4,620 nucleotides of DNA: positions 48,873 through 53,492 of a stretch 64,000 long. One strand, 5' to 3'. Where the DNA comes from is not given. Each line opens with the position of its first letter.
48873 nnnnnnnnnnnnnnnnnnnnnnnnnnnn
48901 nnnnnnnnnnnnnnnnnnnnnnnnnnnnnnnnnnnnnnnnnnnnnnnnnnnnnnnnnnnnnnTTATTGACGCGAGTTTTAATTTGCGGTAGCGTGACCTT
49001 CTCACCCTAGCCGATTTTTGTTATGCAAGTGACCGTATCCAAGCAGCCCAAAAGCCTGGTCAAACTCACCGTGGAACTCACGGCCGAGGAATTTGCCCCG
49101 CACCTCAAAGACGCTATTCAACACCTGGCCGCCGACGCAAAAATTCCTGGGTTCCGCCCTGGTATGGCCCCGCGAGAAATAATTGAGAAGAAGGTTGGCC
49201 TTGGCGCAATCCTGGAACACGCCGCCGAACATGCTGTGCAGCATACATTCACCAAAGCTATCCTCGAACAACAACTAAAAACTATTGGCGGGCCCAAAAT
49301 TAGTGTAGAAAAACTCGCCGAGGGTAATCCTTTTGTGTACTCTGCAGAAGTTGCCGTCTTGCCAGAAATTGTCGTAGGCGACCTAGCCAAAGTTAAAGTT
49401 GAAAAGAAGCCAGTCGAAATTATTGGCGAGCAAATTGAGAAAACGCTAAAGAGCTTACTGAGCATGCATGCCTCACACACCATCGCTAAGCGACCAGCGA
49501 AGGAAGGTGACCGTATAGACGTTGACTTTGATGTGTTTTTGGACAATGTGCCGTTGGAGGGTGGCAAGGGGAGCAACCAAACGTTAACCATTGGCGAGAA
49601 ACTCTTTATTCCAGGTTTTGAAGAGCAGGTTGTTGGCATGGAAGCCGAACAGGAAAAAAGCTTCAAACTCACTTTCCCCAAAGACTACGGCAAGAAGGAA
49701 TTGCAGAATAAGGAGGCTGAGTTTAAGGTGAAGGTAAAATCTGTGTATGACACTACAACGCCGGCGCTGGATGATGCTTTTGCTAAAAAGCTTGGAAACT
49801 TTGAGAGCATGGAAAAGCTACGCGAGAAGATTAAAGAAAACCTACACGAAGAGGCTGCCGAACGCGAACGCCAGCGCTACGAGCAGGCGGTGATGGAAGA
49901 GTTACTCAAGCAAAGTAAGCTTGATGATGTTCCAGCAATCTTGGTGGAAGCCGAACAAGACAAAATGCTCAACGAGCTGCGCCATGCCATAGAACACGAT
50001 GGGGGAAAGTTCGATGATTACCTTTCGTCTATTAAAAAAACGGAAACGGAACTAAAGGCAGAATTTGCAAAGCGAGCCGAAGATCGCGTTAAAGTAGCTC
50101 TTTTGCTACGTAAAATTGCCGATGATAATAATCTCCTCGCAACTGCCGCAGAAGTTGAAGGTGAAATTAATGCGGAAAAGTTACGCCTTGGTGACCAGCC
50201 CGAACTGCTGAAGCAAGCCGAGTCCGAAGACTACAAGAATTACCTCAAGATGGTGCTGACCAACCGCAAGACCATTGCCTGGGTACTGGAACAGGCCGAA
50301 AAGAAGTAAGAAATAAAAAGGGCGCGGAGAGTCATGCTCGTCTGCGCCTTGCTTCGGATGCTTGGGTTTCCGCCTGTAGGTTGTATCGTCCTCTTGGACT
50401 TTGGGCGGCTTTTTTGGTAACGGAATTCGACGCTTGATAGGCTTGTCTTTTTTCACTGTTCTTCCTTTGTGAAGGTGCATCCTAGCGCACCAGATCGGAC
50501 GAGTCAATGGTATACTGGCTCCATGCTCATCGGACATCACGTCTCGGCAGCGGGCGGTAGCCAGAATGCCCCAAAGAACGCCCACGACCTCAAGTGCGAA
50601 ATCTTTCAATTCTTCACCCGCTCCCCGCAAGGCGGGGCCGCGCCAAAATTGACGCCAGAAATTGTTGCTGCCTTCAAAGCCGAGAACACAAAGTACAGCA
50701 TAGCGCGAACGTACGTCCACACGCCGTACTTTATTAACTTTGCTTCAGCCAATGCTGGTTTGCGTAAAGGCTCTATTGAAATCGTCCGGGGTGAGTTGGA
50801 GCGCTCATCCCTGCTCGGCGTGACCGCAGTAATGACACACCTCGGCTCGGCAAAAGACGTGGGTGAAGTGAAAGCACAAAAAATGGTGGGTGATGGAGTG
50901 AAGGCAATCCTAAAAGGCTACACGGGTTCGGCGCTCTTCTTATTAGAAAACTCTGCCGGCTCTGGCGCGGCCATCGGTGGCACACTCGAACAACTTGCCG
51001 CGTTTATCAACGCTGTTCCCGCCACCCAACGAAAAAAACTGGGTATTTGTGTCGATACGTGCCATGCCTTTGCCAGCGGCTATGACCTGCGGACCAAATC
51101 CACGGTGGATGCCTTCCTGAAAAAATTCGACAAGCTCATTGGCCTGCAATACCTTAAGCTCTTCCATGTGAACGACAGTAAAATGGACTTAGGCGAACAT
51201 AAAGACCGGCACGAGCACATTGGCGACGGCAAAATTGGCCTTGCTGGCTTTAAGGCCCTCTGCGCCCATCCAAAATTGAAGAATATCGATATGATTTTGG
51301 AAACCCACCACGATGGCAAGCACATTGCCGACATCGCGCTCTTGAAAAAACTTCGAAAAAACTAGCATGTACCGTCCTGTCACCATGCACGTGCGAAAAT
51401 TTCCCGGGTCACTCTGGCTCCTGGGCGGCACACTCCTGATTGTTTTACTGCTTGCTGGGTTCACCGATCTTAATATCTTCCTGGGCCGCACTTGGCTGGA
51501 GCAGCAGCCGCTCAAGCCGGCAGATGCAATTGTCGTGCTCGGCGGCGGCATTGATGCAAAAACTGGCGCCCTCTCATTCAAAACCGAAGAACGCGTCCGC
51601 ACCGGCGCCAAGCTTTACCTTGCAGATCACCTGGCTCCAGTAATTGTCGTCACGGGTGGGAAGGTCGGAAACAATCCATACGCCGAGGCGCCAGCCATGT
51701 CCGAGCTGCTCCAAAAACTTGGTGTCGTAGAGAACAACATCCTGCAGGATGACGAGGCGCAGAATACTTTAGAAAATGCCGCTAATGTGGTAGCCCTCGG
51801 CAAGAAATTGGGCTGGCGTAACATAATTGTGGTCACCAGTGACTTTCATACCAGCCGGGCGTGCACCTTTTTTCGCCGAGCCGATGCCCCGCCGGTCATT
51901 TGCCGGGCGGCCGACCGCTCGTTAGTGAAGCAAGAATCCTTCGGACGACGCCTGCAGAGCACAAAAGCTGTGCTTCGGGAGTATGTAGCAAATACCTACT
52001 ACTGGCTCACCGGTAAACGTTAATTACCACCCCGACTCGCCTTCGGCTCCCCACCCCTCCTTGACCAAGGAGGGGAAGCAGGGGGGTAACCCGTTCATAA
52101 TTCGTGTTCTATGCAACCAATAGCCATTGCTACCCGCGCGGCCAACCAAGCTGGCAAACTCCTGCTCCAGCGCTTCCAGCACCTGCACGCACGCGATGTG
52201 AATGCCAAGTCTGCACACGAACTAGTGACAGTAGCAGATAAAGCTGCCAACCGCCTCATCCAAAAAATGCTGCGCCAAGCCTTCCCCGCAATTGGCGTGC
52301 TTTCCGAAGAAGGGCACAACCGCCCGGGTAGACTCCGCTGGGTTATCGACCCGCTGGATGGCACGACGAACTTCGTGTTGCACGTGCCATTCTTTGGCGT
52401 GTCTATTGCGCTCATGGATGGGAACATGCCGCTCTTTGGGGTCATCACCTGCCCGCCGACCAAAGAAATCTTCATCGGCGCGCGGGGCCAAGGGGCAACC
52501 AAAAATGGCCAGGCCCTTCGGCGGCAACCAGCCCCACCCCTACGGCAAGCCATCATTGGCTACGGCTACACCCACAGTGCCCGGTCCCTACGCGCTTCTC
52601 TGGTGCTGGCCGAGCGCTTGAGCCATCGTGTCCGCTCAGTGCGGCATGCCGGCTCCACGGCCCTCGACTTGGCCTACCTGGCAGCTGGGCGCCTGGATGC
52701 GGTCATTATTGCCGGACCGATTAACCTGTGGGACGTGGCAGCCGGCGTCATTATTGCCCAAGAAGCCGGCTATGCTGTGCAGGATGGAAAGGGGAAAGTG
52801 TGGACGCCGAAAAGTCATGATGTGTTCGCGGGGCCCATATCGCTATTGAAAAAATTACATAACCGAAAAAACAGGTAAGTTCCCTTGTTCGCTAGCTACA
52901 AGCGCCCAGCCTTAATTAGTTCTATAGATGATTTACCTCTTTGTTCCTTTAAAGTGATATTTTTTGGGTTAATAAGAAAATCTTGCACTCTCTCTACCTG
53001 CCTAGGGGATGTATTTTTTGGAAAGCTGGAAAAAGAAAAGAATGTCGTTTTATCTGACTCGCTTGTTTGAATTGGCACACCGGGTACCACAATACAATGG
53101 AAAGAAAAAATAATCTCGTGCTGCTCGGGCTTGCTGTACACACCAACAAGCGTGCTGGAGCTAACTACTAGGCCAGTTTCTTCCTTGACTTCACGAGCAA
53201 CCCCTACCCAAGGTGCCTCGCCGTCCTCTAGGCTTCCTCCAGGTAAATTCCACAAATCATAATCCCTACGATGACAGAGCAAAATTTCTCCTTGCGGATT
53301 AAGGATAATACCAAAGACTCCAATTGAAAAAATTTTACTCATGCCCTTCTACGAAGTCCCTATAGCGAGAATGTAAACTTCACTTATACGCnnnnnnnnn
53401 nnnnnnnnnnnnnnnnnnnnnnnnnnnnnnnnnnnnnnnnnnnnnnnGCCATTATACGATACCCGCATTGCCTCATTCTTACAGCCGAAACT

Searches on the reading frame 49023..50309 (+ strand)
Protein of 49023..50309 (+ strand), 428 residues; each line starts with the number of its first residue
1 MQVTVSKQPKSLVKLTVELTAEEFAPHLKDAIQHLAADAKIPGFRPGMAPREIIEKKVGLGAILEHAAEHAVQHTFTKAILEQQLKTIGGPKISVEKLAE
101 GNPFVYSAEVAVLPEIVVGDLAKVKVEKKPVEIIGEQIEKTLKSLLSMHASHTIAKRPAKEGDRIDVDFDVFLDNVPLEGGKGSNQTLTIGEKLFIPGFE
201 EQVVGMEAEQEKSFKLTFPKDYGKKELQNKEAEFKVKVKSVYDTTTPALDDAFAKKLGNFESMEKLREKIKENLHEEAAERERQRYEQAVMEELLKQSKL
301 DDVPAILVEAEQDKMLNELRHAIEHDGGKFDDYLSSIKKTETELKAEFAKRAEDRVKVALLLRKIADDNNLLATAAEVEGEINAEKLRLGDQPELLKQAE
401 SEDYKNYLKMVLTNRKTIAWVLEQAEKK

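Call 44: search_protein_families(library=pfam, proteins=[window:49023-50309:+])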
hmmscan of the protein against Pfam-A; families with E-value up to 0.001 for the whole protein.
window:49023-50309:+ (428 aa): 3 families
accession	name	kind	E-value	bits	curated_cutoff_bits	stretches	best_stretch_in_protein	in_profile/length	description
PF05697.18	Trigger_N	-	9.2e-38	130.2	22.2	1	1-145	1-144/144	Bacterial trigger factor protein (TF)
PF05698.19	Trigger_C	-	1.8e-28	100.1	22.7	1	262-423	1-162/162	Bacterial trigger factor protein (TF) C-terminus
PF00254.34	FKBP_C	-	2.6e-14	53.7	21.1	1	156-238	2-93/94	FKBP-type peptidyl-prolyl cis-trans isomerase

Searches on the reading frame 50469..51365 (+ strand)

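Call 44: search_protein_families(library=pfam, proteins=[window:50469-51365:+])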
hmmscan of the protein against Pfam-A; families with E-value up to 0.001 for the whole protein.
window:50469-51365:+ (298 aa): 1 family
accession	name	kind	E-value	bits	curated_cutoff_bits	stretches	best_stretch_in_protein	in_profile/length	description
PF01261.30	AP_endonuc_2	-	1.6e-38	133.3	31.1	1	36-291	2-245/249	Xylose isomerase-like TIM barrel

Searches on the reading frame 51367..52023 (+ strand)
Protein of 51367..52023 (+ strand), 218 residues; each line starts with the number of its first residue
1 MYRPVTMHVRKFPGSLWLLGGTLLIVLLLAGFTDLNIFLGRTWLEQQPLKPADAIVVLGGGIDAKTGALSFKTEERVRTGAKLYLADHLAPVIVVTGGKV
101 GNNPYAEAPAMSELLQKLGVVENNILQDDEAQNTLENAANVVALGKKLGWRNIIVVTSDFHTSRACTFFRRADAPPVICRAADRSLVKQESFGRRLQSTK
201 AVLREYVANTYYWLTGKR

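Call 44: search_protein_families(library=pfam, proteins=[window:51367-52023:+])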
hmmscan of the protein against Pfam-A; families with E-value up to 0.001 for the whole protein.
window:51367-52023:+ (218 aa): 1 family
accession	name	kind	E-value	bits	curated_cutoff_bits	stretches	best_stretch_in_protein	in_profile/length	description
PF02698.23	DUF218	-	5.8e-29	101.1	27.6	1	53-208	1-133/133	DUF218 domain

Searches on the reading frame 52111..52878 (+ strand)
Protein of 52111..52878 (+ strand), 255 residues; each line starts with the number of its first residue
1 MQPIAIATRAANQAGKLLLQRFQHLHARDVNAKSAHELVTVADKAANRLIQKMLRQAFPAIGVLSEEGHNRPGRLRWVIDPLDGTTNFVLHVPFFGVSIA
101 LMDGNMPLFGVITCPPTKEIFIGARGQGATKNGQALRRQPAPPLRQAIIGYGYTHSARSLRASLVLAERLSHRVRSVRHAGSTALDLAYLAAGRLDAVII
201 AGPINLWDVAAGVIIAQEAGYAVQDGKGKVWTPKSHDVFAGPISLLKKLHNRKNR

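Call 44: search_protein_families(library=pfam, proteins=[window:52111-52878:+])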
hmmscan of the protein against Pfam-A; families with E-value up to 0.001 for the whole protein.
window:52111-52878:+ (255 aa): 1 family
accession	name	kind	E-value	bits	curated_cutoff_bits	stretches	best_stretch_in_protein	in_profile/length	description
PF00459.30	Inositol_P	-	5.3e-59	200.4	27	1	4-248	6-260/271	Inositol monophosphatase family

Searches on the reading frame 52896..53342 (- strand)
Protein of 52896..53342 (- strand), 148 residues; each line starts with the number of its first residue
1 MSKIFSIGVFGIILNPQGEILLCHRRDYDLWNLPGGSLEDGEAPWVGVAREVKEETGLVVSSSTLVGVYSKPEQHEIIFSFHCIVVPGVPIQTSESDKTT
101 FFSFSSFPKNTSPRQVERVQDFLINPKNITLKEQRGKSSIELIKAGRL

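Call 44: search_protein_families(library=pfam, proteins=[window:52896-53342:-])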
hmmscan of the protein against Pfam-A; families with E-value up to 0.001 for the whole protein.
window:52896-53342:- (148 aa): 1 family
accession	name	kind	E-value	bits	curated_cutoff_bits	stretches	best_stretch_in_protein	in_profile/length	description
PF00293.34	NUDIX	-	6.6e-19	68.7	21.1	1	7-115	4-127/134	NUDIX domain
